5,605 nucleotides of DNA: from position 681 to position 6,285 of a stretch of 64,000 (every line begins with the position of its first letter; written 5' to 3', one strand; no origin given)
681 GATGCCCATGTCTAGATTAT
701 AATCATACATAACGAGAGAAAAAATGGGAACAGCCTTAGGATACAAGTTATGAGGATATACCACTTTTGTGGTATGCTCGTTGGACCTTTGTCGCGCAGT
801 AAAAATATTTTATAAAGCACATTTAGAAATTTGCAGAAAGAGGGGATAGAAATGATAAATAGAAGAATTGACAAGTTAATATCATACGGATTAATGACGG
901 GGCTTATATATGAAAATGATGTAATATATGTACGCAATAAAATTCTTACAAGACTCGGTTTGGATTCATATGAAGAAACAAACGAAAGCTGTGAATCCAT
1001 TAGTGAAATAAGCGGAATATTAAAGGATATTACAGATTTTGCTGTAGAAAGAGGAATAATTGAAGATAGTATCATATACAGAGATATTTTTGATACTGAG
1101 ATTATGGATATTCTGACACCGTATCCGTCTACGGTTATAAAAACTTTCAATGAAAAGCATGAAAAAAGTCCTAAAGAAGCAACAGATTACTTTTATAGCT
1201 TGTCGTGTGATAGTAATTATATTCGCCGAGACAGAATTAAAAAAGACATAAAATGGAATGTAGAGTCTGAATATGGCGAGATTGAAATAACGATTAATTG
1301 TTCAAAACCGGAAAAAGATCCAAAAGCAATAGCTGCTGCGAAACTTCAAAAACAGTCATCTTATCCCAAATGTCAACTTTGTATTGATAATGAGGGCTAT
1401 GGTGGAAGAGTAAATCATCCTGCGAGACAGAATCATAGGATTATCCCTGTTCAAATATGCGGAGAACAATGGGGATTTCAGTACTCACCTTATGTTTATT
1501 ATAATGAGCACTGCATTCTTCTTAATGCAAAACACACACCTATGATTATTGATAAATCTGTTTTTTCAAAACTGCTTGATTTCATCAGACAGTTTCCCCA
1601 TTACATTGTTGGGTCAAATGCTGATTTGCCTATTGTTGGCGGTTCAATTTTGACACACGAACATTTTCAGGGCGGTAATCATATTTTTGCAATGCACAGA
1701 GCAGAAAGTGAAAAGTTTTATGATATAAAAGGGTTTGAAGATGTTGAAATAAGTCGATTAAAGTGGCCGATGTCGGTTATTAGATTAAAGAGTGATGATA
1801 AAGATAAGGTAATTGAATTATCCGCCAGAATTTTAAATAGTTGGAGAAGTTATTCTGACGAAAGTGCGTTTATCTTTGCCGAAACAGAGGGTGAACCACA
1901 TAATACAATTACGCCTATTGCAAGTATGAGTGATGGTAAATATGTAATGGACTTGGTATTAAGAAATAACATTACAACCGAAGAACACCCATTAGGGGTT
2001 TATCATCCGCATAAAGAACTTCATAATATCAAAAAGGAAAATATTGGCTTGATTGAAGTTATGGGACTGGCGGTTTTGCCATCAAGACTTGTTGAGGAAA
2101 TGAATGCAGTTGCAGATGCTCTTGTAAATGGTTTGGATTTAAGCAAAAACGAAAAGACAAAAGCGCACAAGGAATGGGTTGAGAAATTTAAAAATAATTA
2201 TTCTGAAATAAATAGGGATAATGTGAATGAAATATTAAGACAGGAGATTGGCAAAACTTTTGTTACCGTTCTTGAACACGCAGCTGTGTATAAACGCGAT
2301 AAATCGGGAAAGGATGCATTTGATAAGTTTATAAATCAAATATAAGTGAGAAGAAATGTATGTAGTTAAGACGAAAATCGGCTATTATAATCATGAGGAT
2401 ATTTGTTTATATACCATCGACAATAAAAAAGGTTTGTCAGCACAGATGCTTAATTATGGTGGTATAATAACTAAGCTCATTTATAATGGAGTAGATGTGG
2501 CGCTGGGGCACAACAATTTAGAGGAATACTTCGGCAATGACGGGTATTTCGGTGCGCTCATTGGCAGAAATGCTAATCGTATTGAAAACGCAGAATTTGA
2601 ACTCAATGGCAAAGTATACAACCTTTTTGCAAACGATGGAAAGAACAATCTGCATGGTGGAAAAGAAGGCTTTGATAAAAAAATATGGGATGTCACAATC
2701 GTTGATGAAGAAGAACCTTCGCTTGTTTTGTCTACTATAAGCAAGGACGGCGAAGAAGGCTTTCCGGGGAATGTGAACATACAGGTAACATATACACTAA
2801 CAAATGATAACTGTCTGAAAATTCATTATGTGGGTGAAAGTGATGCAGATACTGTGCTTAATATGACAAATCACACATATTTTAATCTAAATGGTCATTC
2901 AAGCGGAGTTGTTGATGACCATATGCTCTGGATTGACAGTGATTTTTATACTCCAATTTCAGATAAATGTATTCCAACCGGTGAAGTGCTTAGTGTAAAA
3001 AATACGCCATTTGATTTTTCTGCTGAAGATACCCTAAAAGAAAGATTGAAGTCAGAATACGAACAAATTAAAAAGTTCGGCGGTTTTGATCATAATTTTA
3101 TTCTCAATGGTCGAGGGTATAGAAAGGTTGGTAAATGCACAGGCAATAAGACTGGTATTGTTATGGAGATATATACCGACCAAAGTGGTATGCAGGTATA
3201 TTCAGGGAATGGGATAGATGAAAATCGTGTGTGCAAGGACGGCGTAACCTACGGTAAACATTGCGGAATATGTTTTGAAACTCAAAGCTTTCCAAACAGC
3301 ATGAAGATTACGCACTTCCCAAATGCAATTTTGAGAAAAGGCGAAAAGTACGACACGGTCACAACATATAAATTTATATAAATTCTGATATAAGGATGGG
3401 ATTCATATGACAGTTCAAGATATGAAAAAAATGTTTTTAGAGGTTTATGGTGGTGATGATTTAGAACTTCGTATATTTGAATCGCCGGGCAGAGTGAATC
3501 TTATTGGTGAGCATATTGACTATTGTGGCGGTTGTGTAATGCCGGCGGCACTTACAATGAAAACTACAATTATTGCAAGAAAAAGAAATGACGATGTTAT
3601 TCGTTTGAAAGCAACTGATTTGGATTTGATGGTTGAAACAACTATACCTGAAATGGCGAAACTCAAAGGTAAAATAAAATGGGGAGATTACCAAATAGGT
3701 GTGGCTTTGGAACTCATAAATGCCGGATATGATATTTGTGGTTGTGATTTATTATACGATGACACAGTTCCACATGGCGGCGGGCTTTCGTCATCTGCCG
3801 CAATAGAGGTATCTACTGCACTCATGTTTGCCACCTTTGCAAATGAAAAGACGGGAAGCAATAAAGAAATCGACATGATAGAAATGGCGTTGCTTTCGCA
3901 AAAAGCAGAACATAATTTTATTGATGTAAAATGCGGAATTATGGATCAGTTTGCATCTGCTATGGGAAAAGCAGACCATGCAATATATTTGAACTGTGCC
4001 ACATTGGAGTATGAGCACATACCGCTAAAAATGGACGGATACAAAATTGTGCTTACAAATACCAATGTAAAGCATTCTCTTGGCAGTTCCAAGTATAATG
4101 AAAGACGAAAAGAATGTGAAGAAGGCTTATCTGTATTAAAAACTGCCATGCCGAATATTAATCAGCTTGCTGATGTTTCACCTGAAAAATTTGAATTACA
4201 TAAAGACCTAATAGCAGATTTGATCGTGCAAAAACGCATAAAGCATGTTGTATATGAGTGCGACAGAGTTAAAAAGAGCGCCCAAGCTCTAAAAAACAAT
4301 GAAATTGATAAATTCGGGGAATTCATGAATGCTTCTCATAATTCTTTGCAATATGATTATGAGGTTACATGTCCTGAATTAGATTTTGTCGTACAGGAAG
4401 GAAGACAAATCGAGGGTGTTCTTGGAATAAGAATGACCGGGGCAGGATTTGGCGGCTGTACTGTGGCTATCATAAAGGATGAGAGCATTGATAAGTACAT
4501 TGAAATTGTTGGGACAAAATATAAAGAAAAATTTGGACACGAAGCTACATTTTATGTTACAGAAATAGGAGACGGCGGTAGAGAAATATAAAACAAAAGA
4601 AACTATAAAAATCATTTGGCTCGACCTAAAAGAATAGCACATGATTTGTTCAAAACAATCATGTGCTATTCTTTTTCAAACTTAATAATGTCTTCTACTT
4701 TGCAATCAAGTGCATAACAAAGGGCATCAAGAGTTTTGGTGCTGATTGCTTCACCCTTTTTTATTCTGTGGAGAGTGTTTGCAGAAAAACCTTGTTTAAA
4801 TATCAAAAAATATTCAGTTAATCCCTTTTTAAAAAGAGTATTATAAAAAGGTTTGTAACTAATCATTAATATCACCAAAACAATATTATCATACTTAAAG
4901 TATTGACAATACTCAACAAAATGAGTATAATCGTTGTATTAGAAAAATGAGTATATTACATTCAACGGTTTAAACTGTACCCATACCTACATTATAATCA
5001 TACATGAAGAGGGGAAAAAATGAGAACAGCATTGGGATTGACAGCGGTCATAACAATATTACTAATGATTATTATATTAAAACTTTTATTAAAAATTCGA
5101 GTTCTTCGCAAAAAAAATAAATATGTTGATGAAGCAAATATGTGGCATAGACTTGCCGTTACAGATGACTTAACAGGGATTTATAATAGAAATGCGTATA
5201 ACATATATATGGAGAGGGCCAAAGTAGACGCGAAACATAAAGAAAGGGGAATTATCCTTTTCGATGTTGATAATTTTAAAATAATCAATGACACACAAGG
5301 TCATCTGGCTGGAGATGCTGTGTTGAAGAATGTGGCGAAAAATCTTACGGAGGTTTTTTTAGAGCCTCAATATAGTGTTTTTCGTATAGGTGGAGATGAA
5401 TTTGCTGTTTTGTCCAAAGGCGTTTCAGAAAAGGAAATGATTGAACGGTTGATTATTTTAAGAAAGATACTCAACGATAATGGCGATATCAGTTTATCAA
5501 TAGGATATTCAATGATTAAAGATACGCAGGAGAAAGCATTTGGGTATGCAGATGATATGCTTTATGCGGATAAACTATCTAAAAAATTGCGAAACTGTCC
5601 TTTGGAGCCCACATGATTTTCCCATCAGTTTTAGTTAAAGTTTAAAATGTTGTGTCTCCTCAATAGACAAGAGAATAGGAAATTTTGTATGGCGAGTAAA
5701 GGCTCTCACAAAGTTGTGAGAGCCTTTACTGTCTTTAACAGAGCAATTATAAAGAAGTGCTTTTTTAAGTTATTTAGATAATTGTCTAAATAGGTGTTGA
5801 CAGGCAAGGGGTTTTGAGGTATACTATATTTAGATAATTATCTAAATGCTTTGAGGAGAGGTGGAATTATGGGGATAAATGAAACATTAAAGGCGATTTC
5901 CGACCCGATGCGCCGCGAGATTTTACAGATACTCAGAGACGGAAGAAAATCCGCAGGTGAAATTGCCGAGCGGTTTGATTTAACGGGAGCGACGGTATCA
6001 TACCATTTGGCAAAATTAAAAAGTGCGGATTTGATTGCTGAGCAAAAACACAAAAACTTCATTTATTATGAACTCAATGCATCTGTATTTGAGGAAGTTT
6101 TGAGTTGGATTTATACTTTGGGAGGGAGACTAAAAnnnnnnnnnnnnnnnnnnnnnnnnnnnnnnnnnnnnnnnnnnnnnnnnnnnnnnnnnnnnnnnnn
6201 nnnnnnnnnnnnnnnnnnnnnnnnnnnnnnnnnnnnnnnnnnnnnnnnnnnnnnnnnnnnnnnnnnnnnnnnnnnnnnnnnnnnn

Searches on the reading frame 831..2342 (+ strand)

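Call 18: search_protein_families(library=pfam, proteins=[window:831-2342:+], max_evalue=0.01)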
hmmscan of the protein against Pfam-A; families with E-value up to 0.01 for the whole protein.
window:831-2342:+ (504 aa): 3 families
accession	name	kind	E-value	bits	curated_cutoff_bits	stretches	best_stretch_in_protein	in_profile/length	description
PF01087.27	GalP_UDP_transf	-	1.3e-39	137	22.1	1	27-237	4-184/184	Galactose-1-phosphate uridyl transferase, N-terminal domain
PF02744.22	GalP_UDP_tr_C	-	3.6e-20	72.8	29.2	1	253-441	3-155/165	Galactose-1-phosphate uridyl transferase, C-terminal domain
PF16269.10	DUF4922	-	0.00055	20.3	23.6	1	195-282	66-145/146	Domain of unknown function (DUF4922)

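Call 19: search_protein_families(library=padloc, proteins=[window:831-2342:+], max_evalue=0.01)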
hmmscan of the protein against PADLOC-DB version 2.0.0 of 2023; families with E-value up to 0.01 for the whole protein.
window:831-2342:+ (504 aa): 0 families

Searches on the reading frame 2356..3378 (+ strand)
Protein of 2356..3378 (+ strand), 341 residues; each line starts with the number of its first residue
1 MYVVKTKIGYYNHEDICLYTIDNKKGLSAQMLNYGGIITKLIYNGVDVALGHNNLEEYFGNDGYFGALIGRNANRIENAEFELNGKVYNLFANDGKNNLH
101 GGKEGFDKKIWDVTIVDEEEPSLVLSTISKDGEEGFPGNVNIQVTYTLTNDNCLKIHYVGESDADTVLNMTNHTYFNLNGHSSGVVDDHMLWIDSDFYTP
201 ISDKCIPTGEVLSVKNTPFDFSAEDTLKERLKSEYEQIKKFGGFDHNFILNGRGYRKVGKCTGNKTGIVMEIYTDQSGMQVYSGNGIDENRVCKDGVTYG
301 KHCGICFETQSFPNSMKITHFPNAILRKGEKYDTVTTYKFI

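Call 18: search_protein_families(library=pfam, proteins=[window:2356-3378:+], max_evalue=0.01)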
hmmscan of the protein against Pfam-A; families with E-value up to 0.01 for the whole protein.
window:2356-3378:+ (341 aa): 2 families
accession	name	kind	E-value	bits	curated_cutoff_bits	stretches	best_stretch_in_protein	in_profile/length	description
PF01263.26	Aldose_epim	-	2.8e-81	273.6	27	1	18-339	2-299/299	Aldose 1-epimerase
PF00050.26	Kazal_1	-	0.01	16.3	21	0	290-320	14-45/49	Kazal-type serine protease inhibitor domain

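Call 19: search_protein_families(library=padloc, proteins=[window:2356-3378:+], max_evalue=0.01)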
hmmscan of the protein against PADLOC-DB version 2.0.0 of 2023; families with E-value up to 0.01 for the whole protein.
window:2356-3378:+ (341 aa): 0 families

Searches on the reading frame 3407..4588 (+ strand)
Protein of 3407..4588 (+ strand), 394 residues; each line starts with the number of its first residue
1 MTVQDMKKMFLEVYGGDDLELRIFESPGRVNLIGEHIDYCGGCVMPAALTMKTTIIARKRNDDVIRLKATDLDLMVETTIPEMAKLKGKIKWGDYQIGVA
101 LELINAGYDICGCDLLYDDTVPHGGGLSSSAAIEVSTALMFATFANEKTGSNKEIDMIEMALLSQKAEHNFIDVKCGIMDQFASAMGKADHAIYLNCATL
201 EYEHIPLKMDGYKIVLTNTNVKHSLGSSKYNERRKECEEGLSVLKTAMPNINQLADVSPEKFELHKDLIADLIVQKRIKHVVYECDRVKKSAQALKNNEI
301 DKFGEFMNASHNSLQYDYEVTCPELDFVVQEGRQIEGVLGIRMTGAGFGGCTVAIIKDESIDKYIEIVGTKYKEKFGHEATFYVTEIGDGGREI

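Call 18: search_protein_families(library=pfam, proteins=[window:3407-4588:+], max_evalue=0.01)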
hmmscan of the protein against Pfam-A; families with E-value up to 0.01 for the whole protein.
window:3407-4588:+ (394 aa): 3 families
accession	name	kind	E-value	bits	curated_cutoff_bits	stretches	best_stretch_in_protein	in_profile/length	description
PF10509.15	GalKase_gal_bdg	-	9.6e-20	70.3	23.1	1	10-59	3-49/49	Galactokinase galactose-binding signature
PF00288.32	GHMP_kinases_N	-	1.7e-14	54.2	22.3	1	100-188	6-87/87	GHMP kinases N terminal domain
PF08544.19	GHMP_kinases_C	-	2.7e-11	44.2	21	1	292-363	2-74/85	GHMP kinases C terminal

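Call 19: search_protein_families(library=padloc, proteins=[window:3407-4588:+], max_evalue=0.01)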
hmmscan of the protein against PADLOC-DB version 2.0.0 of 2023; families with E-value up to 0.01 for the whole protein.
window:3407-4588:+ (394 aa): 0 families

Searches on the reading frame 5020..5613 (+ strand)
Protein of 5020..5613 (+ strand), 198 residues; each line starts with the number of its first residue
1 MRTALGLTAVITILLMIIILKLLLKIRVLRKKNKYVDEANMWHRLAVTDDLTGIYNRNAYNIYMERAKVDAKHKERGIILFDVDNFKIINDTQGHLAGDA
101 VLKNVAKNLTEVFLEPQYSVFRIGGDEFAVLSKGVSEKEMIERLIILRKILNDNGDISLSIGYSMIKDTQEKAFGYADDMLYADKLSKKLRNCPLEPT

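Call 18: search_protein_families(library=pfam, proteins=[window:5020-5613:+], max_evalue=0.01)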
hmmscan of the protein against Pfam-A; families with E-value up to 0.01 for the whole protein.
window:5020-5613:+ (198 aa): 1 family
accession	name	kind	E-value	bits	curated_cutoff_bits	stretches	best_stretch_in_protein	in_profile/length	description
PF00990.26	GGDEF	-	2e-27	96.4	23.8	1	46-188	1-158/161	Diguanylate cyclase, GGDEF domain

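Call 19: search_protein_families(library=padloc, proteins=[window:5020-5613:+], max_evalue=0.01)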
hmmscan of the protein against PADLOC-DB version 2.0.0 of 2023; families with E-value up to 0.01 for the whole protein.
window:5020-5613:+ (198 aa): 0 families

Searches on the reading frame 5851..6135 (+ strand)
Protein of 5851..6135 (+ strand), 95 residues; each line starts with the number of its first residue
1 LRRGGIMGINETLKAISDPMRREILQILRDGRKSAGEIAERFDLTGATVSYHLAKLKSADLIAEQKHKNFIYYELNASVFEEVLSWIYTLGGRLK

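Call 84: search_protein_families(library=pfam, proteins=[window:5851-6135:+], max_evalue=0.001)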
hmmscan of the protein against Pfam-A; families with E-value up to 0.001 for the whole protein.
window:5851-6135:+ (95 aa): 7 families
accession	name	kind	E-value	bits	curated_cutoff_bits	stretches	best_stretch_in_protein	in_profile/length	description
PF12840.13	HTH_20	-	1.4e-15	57.4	27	1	16-64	1-50/51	Helix-turn-helix domain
PF01022.26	HTH_5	-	1.2e-12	47.9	22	1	18-62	1-45/47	Bacterial regulatory protein, arsR family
PF13412.12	HTH_24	-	3.1e-08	33.5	21.9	1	18-62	2-47/48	Winged helix-turn-helix DNA-binding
PF12802.13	MarR_2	-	2.2e-06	28.2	27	1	26-66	13-54/61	MarR family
PF08279.18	HTH_11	-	8.9e-06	25.9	25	1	21-59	2-42/55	HTH domain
PF13463.12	HTH_27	-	8.3e-05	23.2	22.2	1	22-68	6-53/68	Winged helix DNA-binding domain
PF01047.28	MarR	-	0.00041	20.6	24.6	0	28-69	13-54/59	MarR family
